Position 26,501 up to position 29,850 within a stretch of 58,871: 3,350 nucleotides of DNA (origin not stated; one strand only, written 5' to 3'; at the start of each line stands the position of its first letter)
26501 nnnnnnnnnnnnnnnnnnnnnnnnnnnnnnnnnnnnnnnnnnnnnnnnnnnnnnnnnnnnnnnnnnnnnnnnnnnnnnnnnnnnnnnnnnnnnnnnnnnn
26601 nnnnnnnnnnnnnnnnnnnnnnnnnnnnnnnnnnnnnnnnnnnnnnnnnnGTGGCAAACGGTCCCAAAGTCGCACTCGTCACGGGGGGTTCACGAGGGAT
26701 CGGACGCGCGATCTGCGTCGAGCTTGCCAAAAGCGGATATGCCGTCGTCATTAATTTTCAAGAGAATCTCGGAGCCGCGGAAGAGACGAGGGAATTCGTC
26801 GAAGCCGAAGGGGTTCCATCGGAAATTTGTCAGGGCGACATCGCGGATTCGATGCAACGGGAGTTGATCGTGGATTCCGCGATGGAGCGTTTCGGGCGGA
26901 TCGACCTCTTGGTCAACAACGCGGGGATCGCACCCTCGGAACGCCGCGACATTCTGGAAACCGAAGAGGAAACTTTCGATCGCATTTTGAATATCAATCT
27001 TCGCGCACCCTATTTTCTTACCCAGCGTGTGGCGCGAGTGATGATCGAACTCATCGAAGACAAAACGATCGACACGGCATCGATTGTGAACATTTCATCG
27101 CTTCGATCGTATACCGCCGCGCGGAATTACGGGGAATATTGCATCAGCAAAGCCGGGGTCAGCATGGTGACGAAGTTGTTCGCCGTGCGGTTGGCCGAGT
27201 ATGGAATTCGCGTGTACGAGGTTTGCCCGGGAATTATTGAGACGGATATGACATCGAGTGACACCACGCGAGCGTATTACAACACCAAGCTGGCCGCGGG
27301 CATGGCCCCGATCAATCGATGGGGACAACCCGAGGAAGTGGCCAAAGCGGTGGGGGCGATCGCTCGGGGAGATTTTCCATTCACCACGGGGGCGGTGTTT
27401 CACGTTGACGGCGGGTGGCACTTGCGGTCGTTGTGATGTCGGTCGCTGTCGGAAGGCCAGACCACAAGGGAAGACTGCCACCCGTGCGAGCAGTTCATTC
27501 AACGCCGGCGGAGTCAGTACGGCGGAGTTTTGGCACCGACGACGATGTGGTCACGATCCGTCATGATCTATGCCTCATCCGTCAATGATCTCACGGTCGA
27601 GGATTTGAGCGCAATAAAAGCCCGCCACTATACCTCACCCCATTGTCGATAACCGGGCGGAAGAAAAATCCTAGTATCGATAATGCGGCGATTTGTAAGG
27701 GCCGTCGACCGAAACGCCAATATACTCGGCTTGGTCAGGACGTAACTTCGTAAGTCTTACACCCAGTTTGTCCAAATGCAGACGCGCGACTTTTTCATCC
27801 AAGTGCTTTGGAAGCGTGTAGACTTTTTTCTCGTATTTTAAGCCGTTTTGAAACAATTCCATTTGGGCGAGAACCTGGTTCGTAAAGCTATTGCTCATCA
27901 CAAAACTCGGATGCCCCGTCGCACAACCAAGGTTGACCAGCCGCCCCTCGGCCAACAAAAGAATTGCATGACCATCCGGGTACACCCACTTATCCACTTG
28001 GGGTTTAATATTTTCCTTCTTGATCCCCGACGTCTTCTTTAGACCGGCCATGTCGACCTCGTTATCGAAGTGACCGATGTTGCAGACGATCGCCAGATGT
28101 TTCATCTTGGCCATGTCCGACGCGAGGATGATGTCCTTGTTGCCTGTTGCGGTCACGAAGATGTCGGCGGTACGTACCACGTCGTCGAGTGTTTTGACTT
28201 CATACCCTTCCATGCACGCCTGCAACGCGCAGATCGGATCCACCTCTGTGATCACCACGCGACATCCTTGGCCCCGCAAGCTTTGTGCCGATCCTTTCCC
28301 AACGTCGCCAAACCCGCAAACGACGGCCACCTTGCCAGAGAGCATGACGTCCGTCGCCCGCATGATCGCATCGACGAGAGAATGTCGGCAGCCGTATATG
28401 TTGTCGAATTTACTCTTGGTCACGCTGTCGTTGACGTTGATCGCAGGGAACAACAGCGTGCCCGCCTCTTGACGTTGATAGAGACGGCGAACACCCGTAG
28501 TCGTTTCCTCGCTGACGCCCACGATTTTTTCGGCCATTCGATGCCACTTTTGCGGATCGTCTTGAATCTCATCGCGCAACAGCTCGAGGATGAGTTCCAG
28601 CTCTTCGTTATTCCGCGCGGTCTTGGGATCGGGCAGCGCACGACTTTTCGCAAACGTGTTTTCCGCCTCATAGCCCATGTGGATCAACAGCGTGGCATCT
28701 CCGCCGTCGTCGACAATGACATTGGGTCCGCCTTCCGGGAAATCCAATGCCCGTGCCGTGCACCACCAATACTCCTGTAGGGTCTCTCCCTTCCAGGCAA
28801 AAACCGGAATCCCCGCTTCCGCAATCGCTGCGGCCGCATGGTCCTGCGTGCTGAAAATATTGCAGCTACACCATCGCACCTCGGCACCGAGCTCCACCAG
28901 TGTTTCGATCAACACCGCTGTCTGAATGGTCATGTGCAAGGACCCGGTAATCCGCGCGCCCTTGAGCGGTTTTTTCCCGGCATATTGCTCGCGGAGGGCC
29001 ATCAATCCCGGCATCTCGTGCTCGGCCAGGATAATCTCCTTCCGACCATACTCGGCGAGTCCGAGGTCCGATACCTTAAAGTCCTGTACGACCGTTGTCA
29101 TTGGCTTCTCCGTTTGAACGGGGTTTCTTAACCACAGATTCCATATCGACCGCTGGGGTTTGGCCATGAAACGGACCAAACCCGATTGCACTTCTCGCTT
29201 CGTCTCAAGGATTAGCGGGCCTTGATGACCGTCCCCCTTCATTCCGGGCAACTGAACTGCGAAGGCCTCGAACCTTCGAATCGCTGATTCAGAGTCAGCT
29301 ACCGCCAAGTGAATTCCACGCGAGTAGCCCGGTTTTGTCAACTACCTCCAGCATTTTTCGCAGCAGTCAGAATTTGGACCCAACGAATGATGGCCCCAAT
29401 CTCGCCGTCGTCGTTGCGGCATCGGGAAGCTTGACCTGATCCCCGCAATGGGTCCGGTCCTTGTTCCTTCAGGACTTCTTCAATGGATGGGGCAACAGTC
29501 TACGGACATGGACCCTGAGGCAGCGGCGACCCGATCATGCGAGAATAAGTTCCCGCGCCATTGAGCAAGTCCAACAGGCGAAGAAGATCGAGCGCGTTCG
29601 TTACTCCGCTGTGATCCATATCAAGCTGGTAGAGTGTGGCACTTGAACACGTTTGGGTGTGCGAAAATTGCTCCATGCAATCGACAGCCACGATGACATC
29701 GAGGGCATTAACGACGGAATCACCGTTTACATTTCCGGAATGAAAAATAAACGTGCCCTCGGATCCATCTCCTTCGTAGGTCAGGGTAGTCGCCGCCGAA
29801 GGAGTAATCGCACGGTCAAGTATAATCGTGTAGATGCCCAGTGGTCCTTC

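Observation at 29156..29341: tRNA-Gln(CUG) mimic inside a highly structured ahcY leader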

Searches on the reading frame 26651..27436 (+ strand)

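Call 19: search_protein_families(library=pfam, proteins=[window:26651-27436:+])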
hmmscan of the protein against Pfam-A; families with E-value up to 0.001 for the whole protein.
window:26651-27436:+ (261 aa): 4 families
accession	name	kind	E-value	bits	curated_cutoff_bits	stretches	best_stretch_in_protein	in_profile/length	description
PF13561.12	adh_short_C2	-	7.5e-55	186.5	27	1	15-257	6-236/236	Enoyl-(Acyl carrier protein) reductase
PF00106.31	adh_short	-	7.2e-49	166.4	26.6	1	6-204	1-190/195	short chain dehydrogenase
PF08659.16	KR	-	9.9e-07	29.3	22.6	1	8-128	3-124/180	KR domain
PF01370.27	Epimerase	-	2.2e-05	24.4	20.9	1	8-116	1-95/240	NAD dependent epimerase/dehydratase family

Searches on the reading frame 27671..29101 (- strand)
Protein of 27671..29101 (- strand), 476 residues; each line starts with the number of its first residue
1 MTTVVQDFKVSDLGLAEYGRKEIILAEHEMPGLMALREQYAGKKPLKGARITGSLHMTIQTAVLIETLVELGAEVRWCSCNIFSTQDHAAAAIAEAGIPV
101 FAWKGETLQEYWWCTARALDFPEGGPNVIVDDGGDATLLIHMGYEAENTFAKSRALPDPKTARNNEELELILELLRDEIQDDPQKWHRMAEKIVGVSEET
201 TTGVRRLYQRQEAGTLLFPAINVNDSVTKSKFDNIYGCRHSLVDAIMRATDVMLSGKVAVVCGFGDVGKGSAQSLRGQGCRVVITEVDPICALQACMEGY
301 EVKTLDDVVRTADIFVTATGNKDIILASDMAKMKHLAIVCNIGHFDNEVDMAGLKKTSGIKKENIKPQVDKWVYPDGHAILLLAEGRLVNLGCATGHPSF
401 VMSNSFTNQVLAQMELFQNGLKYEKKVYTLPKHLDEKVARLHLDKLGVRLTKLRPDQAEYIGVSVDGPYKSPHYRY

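Call 19: search_protein_families(library=pfam, proteins=[window:27671-29101:-])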
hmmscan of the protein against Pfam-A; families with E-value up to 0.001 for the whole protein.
window:27671-29101:- (476 aa): 6 families
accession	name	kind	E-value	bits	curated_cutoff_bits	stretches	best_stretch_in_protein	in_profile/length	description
PF05221.23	AdoHcyase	-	3.3e-148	493.1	25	1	7-475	1-299/299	S-adenosyl-L-homocysteine hydrolase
PF00670.27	AdoHcyase_NAD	-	2.5e-83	278.5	27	1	234-396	1-162/162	S-adenosyl-L-homocysteine hydrolase, NAD binding domain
PF02826.25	2-Hacid_dh_C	-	2.4e-08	34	25.1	1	253-343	33-127/178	D-isomer specific 2-hydroxyacid dehydrogenase, NAD binding domain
PF07991.19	KARI_N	-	9.4e-06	25.7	20.6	1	254-317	2-66/165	Acetohydroxy acid isomeroreductase, NADPH-binding domain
PF01488.26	Shikimate_DH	-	0.00026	21.5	24.3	1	254-333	10-97/138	Shikimate / quinate 5-dehydrogenase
PF02882.25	THF_DHG_CYH_C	-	0.00026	20.8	27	0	235-347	15-112/160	Tetrahydrofolate dehydrogenase/cyclohydrolase, NAD(P)-binding domain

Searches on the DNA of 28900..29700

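Call 5: search_rna_families(source=window, start=28900, end=29700, threshold=evalue, max_evalue=10, show_alignments=4)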
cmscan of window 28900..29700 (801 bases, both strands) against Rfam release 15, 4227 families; matches with E-value up to 10: 2.
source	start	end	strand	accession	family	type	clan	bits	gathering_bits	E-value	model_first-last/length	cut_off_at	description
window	29374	29435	+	RF02133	HOXB13-AS1_2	Gene; lncRNA;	-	12.4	40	3.9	1-81/81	no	HOXB13 antisense RNA 1 conserved region 2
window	29660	29696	-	RF02166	PVT1_3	Gene; lncRNA;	-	10.4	45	4.9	1-95/95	no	Pvt1 oncogene conserved region 3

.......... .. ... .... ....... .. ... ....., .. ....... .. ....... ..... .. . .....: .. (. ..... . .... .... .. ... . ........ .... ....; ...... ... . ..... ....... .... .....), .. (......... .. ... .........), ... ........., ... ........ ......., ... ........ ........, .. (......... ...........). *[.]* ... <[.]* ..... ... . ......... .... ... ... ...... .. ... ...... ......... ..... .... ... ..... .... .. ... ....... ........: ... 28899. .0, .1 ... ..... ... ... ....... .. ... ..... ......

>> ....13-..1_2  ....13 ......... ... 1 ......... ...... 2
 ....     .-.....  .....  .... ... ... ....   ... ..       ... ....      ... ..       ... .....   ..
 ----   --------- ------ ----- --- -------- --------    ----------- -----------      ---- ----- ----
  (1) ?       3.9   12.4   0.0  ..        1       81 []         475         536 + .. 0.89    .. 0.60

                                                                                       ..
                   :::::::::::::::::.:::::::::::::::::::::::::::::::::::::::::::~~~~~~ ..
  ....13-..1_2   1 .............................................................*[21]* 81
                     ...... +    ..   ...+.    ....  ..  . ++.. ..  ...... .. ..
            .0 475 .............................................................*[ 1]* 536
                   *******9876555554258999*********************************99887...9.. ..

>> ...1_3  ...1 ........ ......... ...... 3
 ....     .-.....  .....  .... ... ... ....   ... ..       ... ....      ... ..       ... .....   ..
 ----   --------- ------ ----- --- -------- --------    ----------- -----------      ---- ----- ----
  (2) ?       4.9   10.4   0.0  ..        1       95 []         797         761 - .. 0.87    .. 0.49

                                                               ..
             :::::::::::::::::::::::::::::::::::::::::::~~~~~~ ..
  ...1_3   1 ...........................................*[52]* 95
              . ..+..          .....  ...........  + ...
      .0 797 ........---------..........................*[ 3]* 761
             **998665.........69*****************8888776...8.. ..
